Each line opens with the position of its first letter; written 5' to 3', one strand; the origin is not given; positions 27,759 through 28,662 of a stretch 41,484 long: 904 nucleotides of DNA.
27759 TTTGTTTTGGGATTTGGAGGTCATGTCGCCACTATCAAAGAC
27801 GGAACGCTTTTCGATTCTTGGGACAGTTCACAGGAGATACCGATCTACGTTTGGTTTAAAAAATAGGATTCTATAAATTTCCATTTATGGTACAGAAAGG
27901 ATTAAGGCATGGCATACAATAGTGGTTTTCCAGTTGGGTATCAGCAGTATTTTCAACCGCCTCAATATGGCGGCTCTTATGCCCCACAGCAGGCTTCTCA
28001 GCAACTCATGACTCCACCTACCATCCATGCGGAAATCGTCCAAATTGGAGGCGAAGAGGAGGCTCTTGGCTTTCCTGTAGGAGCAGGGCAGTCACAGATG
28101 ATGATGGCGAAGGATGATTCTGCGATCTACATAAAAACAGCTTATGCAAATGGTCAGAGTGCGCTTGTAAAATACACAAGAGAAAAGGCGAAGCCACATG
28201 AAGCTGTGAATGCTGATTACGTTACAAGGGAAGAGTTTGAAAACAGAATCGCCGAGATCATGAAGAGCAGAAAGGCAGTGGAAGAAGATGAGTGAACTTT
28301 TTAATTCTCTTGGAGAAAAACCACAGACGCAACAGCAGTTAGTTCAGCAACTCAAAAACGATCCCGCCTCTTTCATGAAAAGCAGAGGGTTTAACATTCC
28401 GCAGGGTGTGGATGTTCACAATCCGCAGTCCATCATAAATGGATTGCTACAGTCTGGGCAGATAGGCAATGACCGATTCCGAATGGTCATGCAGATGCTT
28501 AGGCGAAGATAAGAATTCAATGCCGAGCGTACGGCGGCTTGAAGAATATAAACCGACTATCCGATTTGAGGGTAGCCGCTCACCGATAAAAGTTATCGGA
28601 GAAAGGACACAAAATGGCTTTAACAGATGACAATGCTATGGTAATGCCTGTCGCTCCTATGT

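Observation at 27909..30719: Six-gene orphan cassette between two terminators with no virion, lysis or replication signature; possible envelope or spore-surface module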

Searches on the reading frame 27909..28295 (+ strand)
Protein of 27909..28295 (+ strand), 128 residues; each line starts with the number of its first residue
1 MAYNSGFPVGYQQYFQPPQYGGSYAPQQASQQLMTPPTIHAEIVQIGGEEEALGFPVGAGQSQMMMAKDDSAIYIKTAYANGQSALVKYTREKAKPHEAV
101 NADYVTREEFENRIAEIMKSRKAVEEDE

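Call 6: search_protein_families(library=phrogs, proteins=[window:27909-28295:+], max_evalue=0.1)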
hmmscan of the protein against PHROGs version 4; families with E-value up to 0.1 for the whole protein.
window:27909-28295:+ (128 aa): 2 families
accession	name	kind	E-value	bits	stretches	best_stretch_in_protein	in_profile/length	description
phrog_21718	-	unknown function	1.3e-09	39.2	1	9-124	14-147/159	-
phrog_6409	-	unknown function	0.085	13.9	0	64-120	5-61/171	-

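Call 7: search_protein_families(library=pfam, proteins=[window:27909-28295:+], max_evalue=0.1)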
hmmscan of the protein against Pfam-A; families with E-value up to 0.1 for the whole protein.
window:27909-28295:+ (128 aa): 0 families

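Call 12: search_protein_families(library=padloc, proteins=[window:27909-28295:+], max_evalue=0.1)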
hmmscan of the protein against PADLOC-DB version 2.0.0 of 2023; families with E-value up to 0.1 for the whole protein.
window:27909-28295:+ (128 aa): 0 families

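Call 13: search_protein_families(library=ncbifam, proteins=[window:27909-28295:+], max_evalue=0.1)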
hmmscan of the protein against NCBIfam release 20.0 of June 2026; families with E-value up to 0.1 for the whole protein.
window:27909-28295:+ (128 aa): 0 families

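Call 73: search_protein_families(library=pfam, alignment_id=A7, max_evalue=0.05)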
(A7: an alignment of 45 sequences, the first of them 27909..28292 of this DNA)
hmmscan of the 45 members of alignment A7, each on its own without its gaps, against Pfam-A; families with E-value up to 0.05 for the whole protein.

A. member 1, window:27909-28292:+ (128 aa): 0 families

B. families by the number of members that match (of 45 scanned): 17 families
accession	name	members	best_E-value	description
PF00775.27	Dioxygenase_C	1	0.0017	Dioxygenase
PF16515.11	HIP1_clath_bdg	1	0.0083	Clathrin-binding domain of Huntingtin-interacting protein 1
PF06419.17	COG6_N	1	0.0088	Conserved oligomeric complex COG6, N-terminal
PF13600.11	DUF4140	1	0.011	N-terminal domain of unknown function (DUF4140)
PF06810.17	Phage_scaffold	1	0.012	Phage capsid assembly scaffolding protein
PF09851.14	SHOCT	1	0.014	Short C-terminal domain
PF08883.16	DOPA_dioxygen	1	0.017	Dopa 4,5-dioxygenase family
PF06260.17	DUF1024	1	0.02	Protein of unknown function (DUF1024)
PF03349.22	Toluene_X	1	0.021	Outer membrane protein transport protein (OMPP1/FadL/TodX)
PF10278.14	Med19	1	0.022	Mediator of RNA pol II transcription subunit 19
PF21153.3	NSUN5_N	1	0.023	NOL1/NOP2/Sun domain family member 5, N-terminal domain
PF19491.4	DUF6026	1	0.029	Family of unknown function (DUF6026)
PF24999.1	LAMB4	1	0.029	Laminin subunit beta-4-like domain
PF05531.17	NPV_P10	1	0.031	Nucleopolyhedrovirus P10 protein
PF11680.14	DUF3276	1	0.034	Protein of unknown function (DUF3276)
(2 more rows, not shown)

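Call 86: search_solved_structures(query=A7, max_evalue=5, show_alignments=2)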
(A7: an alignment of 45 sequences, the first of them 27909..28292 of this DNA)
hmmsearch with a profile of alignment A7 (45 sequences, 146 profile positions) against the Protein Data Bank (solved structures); distinct sequences matched with E-value up to 5: 13.
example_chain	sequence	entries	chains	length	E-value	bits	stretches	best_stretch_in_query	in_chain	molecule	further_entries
6qgl_A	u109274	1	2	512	0.28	14.4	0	104-134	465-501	VP5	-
6j7v_A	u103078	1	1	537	0.3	14.3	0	104-134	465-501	VP5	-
2w6b_A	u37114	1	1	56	0.91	12.7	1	107-140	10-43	RHO GUANINE NUCLEOTIDE EXCHANGE FACTOR 7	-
8jxh_D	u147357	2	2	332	0.91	12.7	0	106-140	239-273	Alpha-2-macroglobulin receptor-associated protein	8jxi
8jut_C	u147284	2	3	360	0.97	12.6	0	106-140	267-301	Alpha-2-macroglobulin receptor-associated protein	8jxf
2p01_A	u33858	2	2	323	1.1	12.5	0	105-140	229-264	Alpha-2-macroglobulin receptor-associated protein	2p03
9qaw_L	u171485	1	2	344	1.2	12.3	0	105-140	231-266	Alpha-2-macroglobulin receptor-associated protein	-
7kc3_C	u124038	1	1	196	1.8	11.8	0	92-126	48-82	Integrin alpha-L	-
6h9l_A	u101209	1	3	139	1.8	11.8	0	87-137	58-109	Uncharacterized protein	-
3l4f_A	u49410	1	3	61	1.8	11.7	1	107-140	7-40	Rho guanine nucleotide exchange factor 7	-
2ftu_A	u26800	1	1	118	2.1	11.6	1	106-140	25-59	Alpha-2-macroglobulin receptor-associated protein, domain 3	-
5oqp_A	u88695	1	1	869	2.9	11.1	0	103-143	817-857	Condensin complex subunit 3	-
5oqn_A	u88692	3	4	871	2.9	11.1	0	103-143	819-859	Condensin complex subunit 3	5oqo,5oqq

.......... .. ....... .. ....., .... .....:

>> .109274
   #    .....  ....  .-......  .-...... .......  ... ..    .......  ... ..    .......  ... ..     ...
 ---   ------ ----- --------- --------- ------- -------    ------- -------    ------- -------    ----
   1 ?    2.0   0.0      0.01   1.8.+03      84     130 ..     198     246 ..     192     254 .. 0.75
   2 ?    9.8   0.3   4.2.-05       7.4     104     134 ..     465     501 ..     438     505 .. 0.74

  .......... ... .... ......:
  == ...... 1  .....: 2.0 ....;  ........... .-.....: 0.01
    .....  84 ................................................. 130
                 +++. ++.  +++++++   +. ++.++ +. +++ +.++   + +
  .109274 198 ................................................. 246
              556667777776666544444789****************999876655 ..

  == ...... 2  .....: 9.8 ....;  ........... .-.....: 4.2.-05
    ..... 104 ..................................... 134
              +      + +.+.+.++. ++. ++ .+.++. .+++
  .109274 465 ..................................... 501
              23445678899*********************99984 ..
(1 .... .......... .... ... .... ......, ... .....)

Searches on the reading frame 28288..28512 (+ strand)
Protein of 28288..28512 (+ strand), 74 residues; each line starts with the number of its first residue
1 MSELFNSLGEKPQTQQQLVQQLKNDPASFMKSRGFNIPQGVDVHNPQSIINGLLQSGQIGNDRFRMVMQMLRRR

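Call 6: search_protein_families(library=phrogs, proteins=[window:28288-28512:+], max_evalue=0.1)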
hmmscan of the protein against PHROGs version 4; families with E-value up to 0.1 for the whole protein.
window:28288-28512:+ (74 aa): 1 family
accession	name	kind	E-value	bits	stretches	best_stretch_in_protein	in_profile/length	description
phrog_22984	-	unknown function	0.026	16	0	39-70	26-57/74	-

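Call 7: search_protein_families(library=pfam, proteins=[window:28288-28512:+], max_evalue=0.1)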
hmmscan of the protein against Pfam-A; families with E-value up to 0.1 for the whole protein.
window:28288-28512:+ (74 aa): 0 families

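Call 12: search_protein_families(library=padloc, proteins=[window:28288-28512:+], max_evalue=0.1)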
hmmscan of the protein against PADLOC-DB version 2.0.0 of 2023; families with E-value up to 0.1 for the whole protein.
window:28288-28512:+ (74 aa): 0 families

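Call 13: search_protein_families(library=ncbifam, proteins=[window:28288-28512:+], max_evalue=0.1)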
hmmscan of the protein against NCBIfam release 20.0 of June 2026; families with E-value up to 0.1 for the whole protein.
window:28288-28512:+ (74 aa): 2 families
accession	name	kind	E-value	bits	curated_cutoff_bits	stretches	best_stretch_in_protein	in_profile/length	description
NF033856.1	T4SS_effec_BID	subfamily_domain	0.0014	18.6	45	1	6-37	41-72/109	BID domain-containing T4SS effector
TIGR03793.1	leader_NHLP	domain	0.0038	17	50.9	1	4-44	5-45/77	NHLP leader peptide family RiPP precursor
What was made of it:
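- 28288..28512 (+): g2: 74-aa Gln-rich basic protein that overlaps g1 by 8 nt. Only a sub-threshold hit to the NHLP leader family, 17 bits against a cut-off of 50.9 (call 13).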
